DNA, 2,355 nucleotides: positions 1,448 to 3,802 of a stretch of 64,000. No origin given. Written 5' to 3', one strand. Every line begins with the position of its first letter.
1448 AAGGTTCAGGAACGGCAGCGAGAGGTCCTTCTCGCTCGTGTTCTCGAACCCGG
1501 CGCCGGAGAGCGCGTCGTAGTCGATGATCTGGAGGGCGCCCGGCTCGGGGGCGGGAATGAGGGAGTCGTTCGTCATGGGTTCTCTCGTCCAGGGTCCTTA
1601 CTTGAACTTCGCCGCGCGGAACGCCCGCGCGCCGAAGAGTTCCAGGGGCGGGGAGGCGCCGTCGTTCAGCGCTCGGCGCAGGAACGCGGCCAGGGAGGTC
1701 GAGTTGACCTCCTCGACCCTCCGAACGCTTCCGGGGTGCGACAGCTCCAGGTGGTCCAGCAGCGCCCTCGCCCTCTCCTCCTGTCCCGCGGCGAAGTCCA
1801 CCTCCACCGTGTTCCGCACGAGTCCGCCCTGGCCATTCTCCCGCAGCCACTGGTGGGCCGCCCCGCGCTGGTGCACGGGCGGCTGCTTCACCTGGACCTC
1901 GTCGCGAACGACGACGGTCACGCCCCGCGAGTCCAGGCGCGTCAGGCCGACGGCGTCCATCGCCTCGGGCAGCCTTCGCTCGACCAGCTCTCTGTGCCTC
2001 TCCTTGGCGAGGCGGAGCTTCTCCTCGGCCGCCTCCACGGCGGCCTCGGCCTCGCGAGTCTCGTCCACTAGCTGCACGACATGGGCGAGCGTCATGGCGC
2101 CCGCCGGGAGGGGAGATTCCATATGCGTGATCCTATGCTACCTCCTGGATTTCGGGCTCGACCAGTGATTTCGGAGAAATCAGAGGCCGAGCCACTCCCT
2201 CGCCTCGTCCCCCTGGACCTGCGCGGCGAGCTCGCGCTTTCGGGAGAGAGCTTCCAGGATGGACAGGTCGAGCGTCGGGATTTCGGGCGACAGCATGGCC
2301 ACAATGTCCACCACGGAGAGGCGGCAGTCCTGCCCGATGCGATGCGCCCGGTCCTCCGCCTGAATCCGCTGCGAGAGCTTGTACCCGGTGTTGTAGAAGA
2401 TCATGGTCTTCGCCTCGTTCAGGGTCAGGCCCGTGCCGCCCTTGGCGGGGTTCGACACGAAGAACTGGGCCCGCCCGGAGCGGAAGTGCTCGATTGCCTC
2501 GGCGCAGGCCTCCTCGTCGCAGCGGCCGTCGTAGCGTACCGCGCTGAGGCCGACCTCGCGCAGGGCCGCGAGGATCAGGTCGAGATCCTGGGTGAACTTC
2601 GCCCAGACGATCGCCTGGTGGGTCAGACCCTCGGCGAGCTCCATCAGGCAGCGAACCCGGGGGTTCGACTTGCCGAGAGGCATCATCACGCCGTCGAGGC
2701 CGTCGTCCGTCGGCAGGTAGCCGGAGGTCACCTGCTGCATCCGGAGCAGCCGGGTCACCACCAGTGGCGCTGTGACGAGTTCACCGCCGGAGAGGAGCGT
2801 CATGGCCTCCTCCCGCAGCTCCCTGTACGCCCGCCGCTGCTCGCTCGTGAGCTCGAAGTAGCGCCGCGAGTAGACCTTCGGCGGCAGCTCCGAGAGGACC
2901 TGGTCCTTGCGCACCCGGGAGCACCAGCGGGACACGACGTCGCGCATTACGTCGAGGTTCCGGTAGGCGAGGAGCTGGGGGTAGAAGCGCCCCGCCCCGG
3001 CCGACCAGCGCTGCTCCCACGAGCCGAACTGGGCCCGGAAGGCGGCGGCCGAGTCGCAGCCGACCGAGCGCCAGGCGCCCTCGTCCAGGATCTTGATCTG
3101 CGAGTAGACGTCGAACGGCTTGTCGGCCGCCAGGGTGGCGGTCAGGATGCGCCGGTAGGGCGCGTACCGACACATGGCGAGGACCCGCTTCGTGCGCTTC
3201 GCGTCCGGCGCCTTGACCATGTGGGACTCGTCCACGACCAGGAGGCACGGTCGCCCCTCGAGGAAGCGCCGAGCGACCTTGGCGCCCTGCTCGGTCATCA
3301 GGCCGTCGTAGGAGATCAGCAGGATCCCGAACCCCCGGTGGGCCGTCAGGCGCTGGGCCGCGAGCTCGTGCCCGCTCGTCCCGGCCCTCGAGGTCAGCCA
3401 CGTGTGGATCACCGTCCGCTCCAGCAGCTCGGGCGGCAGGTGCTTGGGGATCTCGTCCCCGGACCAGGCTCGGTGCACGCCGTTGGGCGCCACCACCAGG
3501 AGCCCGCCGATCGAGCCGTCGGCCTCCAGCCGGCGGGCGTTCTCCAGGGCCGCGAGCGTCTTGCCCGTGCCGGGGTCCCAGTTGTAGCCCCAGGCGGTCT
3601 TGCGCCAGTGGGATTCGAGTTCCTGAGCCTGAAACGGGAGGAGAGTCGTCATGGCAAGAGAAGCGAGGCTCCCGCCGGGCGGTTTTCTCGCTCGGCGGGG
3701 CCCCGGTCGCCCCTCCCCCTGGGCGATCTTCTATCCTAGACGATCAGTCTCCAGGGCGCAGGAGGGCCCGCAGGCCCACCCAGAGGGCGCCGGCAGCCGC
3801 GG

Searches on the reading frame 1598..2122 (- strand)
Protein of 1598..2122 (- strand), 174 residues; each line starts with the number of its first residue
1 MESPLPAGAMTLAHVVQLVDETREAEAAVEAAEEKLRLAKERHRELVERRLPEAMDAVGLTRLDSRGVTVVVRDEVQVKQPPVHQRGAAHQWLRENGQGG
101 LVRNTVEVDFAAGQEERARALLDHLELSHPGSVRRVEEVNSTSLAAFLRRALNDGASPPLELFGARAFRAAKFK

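Call 113: search_protein_families(library=phrogs, proteins=[window:1598-2122:-], max_evalue=0.001)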
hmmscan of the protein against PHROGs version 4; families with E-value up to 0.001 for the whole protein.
window:1598-2122:- (174 aa): 1 family
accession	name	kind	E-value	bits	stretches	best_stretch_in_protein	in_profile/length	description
phrog_2378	-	unknown function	4.9e-27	95.9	1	12-172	25-183/189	-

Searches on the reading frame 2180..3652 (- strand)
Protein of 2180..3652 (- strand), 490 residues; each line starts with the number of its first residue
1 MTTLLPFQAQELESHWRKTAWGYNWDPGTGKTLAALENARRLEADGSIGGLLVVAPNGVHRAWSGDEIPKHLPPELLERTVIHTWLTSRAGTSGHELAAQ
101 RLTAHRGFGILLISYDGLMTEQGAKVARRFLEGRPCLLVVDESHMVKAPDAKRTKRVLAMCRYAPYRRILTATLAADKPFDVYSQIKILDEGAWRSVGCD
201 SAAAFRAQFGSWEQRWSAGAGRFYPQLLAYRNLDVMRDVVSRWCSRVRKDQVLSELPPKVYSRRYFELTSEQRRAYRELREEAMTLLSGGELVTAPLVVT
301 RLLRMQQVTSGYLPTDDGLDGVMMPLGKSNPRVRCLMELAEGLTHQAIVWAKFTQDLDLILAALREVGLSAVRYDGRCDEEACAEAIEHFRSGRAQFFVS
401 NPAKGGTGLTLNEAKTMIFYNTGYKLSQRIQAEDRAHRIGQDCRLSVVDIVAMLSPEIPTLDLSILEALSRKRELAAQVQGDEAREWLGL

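Call 113: search_protein_families(library=phrogs, proteins=[window:2180-3652:-], max_evalue=0.001)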
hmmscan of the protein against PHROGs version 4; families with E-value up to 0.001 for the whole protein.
window:2180-3652:- (490 aa): 7 families
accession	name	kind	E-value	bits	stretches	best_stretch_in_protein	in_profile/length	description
phrog_62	-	DNA, RNA and nucleotide metabolism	7.2e-93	313.2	1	2-486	695-1139/1881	DNA helicase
phrog_29996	-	unknown function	2e-11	43.6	1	136-477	839-1161/1189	-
phrog_16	-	DNA, RNA and nucleotide metabolism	1.4e-10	41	1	26-177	298-419/986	DNA helicase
phrog_1685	-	unknown function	3.5e-05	22.2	1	169-284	1101-1222/2278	-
phrog_11354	-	unknown function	0.00021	22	1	381-473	10-98/116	-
phrog_24008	-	DNA, RNA and nucleotide metabolism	0.00046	19.2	1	136-190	595-649/1006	helicase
phrog_11801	-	other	0.00082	17.6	0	169-286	1103-1227/2269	DNA methyltransferase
